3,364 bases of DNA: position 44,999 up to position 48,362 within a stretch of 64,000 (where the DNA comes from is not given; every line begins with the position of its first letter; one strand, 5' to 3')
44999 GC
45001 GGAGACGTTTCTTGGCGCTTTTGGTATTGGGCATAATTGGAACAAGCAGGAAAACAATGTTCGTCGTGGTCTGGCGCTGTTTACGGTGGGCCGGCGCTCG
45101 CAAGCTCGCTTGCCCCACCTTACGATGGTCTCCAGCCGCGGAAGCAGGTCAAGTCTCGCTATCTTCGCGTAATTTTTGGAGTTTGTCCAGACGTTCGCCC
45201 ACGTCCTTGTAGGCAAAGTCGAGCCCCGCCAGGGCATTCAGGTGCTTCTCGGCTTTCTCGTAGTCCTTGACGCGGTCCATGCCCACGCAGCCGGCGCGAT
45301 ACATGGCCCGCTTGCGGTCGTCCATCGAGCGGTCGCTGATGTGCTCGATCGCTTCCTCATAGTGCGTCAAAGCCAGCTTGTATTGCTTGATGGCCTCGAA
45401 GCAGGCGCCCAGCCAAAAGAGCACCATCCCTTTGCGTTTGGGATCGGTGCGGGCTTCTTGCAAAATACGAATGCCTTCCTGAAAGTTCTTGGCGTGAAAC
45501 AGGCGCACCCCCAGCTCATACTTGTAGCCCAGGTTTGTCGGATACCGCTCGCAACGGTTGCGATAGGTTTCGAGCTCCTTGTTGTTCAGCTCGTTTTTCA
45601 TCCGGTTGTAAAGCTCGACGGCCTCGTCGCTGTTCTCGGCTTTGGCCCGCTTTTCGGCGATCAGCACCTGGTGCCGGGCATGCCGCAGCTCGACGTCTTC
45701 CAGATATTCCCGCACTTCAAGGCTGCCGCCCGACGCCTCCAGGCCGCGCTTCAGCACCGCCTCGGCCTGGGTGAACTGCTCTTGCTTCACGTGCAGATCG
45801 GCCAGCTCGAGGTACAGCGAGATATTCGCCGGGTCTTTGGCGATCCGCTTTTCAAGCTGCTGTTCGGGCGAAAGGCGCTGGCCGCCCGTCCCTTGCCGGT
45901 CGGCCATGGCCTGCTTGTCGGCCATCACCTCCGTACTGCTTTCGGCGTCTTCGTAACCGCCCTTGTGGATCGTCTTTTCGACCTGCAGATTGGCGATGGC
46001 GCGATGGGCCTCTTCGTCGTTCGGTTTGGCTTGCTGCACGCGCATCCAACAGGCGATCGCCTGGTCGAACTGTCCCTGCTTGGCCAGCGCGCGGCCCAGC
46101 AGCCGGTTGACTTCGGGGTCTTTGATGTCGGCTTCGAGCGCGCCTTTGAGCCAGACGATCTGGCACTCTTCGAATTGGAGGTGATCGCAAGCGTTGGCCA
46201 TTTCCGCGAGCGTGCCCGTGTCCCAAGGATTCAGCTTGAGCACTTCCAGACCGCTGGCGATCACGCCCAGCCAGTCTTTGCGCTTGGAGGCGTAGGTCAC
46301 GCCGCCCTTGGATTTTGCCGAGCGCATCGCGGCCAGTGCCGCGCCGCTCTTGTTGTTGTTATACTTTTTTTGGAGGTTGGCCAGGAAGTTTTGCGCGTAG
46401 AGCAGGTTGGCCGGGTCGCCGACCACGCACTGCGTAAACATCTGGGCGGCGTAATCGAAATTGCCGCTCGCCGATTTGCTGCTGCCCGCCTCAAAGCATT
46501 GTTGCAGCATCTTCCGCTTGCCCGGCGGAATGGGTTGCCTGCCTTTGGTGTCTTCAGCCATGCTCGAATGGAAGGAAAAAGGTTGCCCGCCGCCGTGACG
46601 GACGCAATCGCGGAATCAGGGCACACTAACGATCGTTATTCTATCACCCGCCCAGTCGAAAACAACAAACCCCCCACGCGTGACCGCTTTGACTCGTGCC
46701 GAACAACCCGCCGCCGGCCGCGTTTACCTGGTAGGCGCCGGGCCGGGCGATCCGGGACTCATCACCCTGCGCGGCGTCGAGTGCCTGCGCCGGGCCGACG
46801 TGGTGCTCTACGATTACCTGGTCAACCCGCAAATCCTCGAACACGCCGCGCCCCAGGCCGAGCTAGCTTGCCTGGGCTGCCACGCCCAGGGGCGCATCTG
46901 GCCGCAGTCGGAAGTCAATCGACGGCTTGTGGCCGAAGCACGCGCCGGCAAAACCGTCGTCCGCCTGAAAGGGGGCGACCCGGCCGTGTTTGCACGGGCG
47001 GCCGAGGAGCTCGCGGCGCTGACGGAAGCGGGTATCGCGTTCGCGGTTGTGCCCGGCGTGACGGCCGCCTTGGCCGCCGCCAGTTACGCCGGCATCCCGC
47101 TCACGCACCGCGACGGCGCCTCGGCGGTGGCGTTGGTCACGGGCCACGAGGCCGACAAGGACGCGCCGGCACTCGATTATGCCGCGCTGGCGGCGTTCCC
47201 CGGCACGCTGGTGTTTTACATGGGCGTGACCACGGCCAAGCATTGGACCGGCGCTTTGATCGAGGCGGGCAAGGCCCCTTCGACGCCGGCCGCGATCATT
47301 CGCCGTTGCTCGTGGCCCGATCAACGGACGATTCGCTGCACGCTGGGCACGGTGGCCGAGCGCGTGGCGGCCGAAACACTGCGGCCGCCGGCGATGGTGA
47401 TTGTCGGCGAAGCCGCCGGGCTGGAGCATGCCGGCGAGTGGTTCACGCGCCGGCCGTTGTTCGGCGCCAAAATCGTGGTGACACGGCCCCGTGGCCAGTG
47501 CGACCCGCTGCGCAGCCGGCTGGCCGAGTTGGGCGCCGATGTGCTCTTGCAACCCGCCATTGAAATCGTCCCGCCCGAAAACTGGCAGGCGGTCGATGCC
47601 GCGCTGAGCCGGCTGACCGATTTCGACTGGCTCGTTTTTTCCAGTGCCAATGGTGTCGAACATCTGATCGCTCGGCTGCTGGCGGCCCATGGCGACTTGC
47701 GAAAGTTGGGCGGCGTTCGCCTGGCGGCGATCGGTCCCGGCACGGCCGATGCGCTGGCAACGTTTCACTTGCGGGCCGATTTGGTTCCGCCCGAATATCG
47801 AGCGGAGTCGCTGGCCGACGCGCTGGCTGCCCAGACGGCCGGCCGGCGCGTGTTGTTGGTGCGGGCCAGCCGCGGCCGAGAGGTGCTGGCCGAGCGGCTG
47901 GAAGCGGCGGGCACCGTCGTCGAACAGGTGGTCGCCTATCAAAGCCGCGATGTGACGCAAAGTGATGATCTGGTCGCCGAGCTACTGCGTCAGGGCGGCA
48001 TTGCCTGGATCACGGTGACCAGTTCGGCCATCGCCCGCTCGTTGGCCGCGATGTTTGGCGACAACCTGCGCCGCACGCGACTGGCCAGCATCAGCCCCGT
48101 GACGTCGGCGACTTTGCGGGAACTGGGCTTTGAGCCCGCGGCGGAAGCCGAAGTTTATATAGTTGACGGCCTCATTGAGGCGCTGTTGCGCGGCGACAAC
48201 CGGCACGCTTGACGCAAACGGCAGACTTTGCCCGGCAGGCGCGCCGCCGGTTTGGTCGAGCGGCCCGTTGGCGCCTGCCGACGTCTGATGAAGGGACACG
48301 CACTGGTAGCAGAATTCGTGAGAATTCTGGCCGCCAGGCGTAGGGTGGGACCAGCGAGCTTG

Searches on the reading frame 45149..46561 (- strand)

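Call 46: search_protein_families(library=pfam, proteins=[window:45149-46561:-], max_evalue=0.0001)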
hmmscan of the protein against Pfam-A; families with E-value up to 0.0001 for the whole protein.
window:45149-46561:- (470 aa): 14 families
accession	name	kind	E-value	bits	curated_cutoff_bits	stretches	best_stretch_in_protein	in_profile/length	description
PF07719.23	TPR_2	-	1e-15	56.9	27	0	150-182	2-34/34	Tetratricopeptide repeat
PF14559.12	TPR_19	-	1.6e-15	57.6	25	2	138-192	14-68/68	Tetratricopeptide repeat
PF13428.12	TPR_14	-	9.2e-14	51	23.5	0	149-191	1-43/44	Tetratricopeptide repeat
PF00515.34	TPR_1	-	3.1e-13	49.3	27.8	0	381-407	4-30/34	Tetratricopeptide repeat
PF13424.12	TPR_12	-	6.3e-11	42.8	30.1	0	383-442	8-69/77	Tetratricopeptide repeat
PF13432.12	TPR_16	-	4.3e-09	37.1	32.7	0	154-192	2-40/65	Tetratricopeptide repeat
PF13414.12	TPR_11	-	4.5e-09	36.3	26.8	1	156-194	1-39/42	TPR repeat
PF13181.12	TPR_8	-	8.9e-09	35.3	25.7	0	154-182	6-34/34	Tetratricopeptide repeat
PF13431.12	TPR_17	-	1.6e-08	34.6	24.4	0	141-170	5-34/34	Tetratricopeptide repeat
PF12895.13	ANAPC3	-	6.9e-07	29.9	27.2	0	346-404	25-82/82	Anaphase-promoting complex, cyclosome, subunit 3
PF13176.12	TPR_7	-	1.9e-06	27.9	27.9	0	154-170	4-20/36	Tetratricopeptide repeat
PF23914.1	TPR_CcmH_CycH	-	7.2e-06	26.4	42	0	137-184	109-156/158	Cytochrome c-type biogenesis protein H TPR domain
PF14561.12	TPR_20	-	8.5e-06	26.5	25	0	234-267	9-42/90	Tetratricopeptide repeat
PF13174.12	TPR_6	-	1.6e-05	25.6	26.3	0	380-406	2-28/33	Tetratricopeptide repeat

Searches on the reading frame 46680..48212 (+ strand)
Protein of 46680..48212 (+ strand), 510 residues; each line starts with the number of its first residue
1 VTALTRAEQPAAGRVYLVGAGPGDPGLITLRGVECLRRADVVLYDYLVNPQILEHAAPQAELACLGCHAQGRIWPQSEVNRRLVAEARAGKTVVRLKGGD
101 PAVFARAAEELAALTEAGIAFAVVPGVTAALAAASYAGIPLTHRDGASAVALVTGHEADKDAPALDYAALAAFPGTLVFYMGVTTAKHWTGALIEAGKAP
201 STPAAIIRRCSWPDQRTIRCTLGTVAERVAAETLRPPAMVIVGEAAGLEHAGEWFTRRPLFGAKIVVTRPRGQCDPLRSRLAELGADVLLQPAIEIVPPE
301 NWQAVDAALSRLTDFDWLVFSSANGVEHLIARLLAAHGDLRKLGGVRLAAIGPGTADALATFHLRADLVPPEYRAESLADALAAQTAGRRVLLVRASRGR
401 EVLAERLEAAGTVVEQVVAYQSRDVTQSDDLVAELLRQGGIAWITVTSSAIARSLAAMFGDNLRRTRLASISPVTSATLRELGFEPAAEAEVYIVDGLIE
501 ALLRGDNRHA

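Call 46: search_protein_families(library=pfam, proteins=[window:46680-48212:+], max_evalue=0.0001)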
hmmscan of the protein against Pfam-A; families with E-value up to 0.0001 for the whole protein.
window:46680-48212:+ (510 aa): 2 families
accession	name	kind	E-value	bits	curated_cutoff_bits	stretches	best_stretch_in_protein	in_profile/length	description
PF02602.20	HEM4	-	1.2e-60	205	27.5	1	276-500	2-231/231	Uroporphyrinogen-III synthase HemD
PF00590.25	TP_methylase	-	8.3e-52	176.6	27.8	1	14-225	1-211/212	Tetrapyrrole (Corrin/Porphyrin) Methylases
